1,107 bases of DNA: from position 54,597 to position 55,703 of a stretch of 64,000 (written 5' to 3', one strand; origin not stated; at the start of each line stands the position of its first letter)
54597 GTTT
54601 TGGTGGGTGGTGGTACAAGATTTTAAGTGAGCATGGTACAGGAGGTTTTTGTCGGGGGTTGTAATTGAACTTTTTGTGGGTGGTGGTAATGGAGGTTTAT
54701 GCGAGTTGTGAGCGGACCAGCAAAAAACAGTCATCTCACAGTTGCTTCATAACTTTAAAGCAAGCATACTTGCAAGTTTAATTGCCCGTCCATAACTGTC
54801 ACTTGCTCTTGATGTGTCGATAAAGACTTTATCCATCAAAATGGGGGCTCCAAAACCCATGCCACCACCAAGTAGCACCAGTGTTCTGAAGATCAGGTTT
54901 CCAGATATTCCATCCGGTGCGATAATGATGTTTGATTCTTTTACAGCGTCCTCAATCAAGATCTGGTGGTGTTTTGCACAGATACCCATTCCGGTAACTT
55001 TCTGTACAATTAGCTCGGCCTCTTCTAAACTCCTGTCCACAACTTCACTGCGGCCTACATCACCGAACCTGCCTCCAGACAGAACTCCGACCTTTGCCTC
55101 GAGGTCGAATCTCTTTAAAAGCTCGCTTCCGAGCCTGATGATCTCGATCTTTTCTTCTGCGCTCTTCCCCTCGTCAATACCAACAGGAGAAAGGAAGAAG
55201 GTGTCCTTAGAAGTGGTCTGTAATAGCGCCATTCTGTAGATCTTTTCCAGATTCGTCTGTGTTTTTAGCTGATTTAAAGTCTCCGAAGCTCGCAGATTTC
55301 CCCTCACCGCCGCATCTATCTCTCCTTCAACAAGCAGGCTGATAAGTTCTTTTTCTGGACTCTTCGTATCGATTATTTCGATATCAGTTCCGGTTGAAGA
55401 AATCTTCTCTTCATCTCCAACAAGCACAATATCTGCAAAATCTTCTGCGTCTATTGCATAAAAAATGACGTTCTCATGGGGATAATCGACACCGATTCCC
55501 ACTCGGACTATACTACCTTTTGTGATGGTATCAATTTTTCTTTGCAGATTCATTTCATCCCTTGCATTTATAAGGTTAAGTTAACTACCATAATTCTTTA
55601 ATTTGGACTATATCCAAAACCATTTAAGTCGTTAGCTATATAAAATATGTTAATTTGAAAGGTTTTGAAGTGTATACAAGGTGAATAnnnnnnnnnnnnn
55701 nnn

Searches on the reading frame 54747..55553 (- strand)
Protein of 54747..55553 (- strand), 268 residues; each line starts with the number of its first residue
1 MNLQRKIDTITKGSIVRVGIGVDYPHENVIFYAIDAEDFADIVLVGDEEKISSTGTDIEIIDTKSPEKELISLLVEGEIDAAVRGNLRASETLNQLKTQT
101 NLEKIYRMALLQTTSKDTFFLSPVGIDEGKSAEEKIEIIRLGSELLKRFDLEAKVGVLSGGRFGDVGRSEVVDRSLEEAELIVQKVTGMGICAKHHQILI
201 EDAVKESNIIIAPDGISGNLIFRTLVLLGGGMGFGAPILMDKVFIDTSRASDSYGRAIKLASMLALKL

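Call 3: search_protein_families(library=pfam, proteins=[window:54747-55553:-], max_evalue=0.01)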
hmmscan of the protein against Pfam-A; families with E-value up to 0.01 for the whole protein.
window:54747-55553:- (268 aa): 0 families

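Call 4: search_protein_families(library=ncbifam, proteins=[window:54747-55553:-], max_evalue=0.01)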
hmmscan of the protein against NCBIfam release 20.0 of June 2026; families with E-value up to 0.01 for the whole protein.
window:54747-55553:- (268 aa): 4 families
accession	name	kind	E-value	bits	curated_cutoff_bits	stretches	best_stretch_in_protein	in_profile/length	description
TIGR03270.1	methan_mark_4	hypoth_equivalog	5.1e-73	244.8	190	1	61-261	1-204/204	methanogenesis marker protein Mmp4/MtxX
TIGR02706.1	P_butyryltrans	equivalog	0.00035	19.8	410.5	0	36-95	35-104/294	phosphate butyryltransferase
NF006045.0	PRK08190.1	subfamily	0.00035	19.5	282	0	38-159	200-337/467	bifunctional enoyl-CoA hydratase/phosphate acetyltransferase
NF004472.0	PRK05805.1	subfamily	0.00062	18.9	399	0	193-265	225-298/302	phosphate butyryltransferase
